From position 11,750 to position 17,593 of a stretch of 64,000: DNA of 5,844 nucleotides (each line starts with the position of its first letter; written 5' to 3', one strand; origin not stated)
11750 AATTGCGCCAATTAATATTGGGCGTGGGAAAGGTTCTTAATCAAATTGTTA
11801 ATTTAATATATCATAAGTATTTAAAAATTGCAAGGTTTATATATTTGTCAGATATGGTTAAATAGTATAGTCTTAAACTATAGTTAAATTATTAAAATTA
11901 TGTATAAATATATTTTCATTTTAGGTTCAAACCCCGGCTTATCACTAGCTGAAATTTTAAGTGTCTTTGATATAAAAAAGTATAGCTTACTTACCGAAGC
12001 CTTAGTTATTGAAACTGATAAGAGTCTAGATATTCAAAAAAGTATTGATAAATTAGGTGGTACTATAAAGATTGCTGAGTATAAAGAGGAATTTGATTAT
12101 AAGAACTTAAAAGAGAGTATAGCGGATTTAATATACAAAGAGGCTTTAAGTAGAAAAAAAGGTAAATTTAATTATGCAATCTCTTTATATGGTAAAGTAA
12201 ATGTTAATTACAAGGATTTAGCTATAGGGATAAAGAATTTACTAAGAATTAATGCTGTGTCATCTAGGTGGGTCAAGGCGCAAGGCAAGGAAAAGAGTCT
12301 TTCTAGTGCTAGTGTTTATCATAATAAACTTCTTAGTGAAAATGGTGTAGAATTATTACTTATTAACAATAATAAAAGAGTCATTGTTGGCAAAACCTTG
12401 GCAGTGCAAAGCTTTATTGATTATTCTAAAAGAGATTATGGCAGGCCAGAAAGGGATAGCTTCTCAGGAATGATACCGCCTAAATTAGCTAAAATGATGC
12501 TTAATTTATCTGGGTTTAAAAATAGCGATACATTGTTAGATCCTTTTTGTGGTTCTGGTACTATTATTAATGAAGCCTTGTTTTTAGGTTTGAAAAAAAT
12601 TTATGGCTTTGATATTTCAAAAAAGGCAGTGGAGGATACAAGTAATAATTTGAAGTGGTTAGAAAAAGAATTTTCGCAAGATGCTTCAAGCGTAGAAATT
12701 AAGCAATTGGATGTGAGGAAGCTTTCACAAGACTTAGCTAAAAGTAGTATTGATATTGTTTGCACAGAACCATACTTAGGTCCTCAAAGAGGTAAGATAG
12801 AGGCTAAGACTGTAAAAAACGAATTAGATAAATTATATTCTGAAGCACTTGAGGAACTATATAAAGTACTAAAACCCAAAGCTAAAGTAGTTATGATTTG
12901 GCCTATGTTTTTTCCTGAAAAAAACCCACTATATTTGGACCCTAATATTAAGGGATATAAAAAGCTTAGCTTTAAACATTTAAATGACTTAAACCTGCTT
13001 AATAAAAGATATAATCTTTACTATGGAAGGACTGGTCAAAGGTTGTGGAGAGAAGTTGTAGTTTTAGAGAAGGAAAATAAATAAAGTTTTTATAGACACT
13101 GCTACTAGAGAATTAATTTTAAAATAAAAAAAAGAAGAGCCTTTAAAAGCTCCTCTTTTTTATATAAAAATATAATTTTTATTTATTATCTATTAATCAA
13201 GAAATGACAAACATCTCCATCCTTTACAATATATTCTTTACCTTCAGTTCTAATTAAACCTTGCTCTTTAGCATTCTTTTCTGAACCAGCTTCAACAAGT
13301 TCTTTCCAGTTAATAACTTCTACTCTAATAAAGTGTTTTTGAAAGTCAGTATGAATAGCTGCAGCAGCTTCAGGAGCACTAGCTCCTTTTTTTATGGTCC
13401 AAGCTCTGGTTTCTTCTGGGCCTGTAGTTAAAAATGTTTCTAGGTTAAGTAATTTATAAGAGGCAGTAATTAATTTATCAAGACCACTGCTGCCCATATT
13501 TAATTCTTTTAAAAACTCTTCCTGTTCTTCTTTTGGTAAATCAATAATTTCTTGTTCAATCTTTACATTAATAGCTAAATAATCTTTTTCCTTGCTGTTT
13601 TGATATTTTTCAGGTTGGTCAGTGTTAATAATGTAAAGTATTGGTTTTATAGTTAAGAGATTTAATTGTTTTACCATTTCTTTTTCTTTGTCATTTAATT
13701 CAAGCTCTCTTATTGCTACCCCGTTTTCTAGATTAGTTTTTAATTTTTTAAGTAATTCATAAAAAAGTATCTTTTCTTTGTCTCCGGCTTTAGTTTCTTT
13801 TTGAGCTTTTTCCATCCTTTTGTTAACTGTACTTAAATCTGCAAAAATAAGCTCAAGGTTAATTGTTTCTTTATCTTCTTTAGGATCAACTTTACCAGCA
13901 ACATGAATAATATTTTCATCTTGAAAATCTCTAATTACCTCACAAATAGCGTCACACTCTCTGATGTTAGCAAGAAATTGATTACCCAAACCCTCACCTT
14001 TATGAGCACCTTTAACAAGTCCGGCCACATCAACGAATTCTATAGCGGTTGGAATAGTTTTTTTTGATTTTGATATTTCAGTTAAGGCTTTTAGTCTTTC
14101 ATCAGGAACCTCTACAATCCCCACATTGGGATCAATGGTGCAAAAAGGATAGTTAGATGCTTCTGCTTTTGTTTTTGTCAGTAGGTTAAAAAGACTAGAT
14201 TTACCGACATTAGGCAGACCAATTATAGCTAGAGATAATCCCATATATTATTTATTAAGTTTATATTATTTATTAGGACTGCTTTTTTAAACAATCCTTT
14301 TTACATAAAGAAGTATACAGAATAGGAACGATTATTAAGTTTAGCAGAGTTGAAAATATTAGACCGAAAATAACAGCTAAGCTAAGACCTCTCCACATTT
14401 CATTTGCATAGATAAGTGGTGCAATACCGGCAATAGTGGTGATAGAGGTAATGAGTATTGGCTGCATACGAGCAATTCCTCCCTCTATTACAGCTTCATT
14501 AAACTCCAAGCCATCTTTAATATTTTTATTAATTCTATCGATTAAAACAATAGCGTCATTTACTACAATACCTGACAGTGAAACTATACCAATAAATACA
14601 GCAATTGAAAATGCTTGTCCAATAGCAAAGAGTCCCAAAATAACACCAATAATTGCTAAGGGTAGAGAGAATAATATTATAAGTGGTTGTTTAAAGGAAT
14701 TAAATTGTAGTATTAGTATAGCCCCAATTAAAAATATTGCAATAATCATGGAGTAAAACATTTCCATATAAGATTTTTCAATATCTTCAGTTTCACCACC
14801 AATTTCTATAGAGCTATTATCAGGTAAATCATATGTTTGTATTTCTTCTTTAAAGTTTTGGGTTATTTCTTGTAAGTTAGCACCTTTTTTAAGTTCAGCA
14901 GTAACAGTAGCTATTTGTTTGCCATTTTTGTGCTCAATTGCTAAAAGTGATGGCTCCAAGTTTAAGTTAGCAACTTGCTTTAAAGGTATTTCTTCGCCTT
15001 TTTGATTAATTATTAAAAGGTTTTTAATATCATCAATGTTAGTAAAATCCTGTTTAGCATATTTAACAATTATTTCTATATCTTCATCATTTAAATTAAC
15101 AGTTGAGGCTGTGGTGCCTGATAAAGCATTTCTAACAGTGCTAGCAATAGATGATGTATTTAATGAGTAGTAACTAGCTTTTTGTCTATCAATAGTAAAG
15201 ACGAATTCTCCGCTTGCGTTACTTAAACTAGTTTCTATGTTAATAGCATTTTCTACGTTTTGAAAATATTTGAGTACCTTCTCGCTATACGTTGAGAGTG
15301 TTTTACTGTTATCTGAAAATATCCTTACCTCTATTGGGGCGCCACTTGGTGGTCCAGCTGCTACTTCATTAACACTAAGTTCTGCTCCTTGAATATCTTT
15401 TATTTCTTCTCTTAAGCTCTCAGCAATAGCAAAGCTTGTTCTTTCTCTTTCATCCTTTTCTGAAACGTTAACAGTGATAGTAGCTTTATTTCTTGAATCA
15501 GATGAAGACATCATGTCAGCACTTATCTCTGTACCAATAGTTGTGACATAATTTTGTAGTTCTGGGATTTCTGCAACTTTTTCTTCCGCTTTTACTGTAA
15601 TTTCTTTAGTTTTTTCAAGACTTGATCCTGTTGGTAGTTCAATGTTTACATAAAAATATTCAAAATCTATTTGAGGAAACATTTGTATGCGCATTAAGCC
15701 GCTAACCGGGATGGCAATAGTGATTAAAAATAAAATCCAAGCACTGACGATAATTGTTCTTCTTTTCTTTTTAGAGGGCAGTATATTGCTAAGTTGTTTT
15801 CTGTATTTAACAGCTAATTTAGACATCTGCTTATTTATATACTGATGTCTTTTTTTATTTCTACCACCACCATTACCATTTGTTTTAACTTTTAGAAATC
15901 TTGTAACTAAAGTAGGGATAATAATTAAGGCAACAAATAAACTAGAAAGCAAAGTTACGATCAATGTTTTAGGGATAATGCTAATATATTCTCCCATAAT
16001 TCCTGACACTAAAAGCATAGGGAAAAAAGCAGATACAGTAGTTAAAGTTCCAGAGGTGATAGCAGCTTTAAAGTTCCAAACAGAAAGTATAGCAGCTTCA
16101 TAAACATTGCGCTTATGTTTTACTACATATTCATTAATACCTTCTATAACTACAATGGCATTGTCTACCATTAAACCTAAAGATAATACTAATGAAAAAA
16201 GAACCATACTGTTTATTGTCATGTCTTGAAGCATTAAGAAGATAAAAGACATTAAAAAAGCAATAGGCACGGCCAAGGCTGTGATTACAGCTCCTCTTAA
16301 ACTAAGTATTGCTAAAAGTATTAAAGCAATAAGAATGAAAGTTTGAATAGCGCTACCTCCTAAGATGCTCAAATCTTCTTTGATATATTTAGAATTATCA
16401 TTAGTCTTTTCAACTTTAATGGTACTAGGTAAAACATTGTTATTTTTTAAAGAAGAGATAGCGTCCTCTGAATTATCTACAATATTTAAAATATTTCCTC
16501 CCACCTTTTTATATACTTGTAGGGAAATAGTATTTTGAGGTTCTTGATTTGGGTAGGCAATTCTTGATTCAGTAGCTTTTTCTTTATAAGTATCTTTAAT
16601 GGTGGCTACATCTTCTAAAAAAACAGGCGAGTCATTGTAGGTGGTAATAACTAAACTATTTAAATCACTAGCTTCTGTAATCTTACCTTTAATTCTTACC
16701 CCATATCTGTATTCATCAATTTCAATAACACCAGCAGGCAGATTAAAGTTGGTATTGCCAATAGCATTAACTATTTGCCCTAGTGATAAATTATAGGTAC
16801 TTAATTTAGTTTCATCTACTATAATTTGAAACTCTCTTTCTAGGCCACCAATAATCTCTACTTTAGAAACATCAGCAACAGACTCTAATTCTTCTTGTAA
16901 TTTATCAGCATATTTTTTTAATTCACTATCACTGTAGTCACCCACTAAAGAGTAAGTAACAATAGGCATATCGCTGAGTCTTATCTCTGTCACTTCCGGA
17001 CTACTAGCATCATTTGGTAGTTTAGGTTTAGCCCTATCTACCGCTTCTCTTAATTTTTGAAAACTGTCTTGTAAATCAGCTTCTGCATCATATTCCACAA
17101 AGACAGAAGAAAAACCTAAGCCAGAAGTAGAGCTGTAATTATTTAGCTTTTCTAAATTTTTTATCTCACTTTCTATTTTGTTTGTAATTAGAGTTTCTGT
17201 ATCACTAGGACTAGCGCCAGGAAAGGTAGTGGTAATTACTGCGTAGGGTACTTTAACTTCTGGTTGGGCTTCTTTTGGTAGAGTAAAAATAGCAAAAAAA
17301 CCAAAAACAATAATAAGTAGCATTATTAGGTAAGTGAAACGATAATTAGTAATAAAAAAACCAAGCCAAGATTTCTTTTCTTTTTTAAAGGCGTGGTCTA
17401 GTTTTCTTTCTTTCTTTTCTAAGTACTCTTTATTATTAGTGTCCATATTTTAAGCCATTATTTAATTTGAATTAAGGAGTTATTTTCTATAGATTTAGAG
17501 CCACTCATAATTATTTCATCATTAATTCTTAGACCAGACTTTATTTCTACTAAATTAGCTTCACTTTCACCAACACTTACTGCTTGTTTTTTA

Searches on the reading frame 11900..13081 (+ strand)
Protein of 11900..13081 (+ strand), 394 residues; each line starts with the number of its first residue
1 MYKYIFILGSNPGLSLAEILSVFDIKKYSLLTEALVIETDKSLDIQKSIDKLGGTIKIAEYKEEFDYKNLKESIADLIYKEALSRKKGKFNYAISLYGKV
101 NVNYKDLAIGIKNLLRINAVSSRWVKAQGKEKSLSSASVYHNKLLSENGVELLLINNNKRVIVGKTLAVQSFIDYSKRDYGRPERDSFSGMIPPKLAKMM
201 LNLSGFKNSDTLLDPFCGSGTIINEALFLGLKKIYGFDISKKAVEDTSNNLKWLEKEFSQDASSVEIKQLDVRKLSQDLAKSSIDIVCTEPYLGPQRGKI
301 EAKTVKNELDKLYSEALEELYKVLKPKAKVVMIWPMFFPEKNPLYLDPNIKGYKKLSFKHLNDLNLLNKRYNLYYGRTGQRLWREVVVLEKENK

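Call 18: search_protein_families(library=pfam, proteins=[window:11900-13081:+], max_evalue=0.0001)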
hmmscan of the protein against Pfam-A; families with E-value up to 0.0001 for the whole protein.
window:11900-13081:+ (394 aa): 5 families
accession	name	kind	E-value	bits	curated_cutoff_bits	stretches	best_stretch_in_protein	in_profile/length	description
PF01170.24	UPF0020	-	5.1e-18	65.9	22.3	1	189-333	9-165/197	RMKL-like, methyltransferase domain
PF01555.25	N6_N4_Mtase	-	1.3e-11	45.3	26.7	1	170-246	147-218/221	DNA methylase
PF13847.12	Methyltransf_31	-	5e-10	39.7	27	1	208-332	3-109/145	Methyltransferase domain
PF03602.21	Cons_hypoth95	-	5.4e-06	26.6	24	1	209-291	42-121/182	Conserved hypothetical protein 95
PF08241.18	Methyltransf_11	-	3.3e-05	24.9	21.2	0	214-289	2-66/95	Methyltransferase domain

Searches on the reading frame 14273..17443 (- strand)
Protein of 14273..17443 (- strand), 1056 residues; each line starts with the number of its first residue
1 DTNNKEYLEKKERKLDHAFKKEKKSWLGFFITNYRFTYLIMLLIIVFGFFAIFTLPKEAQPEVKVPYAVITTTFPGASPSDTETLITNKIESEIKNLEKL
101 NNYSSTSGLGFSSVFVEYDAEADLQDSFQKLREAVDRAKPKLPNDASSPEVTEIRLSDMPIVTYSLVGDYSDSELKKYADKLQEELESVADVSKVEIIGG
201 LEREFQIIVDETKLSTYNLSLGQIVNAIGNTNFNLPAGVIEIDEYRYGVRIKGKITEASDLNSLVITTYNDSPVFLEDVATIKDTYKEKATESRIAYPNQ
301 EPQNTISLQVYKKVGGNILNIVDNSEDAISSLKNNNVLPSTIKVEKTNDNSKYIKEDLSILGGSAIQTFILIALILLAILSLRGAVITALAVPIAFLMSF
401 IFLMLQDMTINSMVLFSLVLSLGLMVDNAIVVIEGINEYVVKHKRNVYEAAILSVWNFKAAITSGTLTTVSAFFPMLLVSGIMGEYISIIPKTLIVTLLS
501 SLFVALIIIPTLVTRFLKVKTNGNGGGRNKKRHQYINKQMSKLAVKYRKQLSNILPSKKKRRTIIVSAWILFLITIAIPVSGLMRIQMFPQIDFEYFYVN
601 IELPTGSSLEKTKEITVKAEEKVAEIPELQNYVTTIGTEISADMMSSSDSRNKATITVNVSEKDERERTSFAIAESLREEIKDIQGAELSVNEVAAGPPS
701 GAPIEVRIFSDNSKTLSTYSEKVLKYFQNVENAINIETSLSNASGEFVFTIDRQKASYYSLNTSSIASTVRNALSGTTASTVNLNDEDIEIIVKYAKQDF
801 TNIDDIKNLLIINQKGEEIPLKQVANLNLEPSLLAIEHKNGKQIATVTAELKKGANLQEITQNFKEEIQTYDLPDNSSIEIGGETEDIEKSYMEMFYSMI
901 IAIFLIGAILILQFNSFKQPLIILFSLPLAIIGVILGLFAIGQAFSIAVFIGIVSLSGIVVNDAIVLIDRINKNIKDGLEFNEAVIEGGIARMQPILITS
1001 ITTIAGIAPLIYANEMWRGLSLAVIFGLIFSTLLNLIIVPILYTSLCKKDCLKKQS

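Call 18: search_protein_families(library=pfam, proteins=[window:14273-17443:-], max_evalue=0.0001)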
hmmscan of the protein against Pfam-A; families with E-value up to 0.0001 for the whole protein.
window:14273-17443:- (1056 aa): 2 families
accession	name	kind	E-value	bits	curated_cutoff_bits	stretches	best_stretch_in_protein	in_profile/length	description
PF00873.25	ACR_tran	-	3.3e-190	634.7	28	1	28-1044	3-1018/1021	AcrB/AcrD/AcrF family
PF02355.23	SecD_SecF_C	-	3.5e-07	30.2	20.5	1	894-1037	32-177/189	Protein export membrane protein SecD/SecF, C-terminal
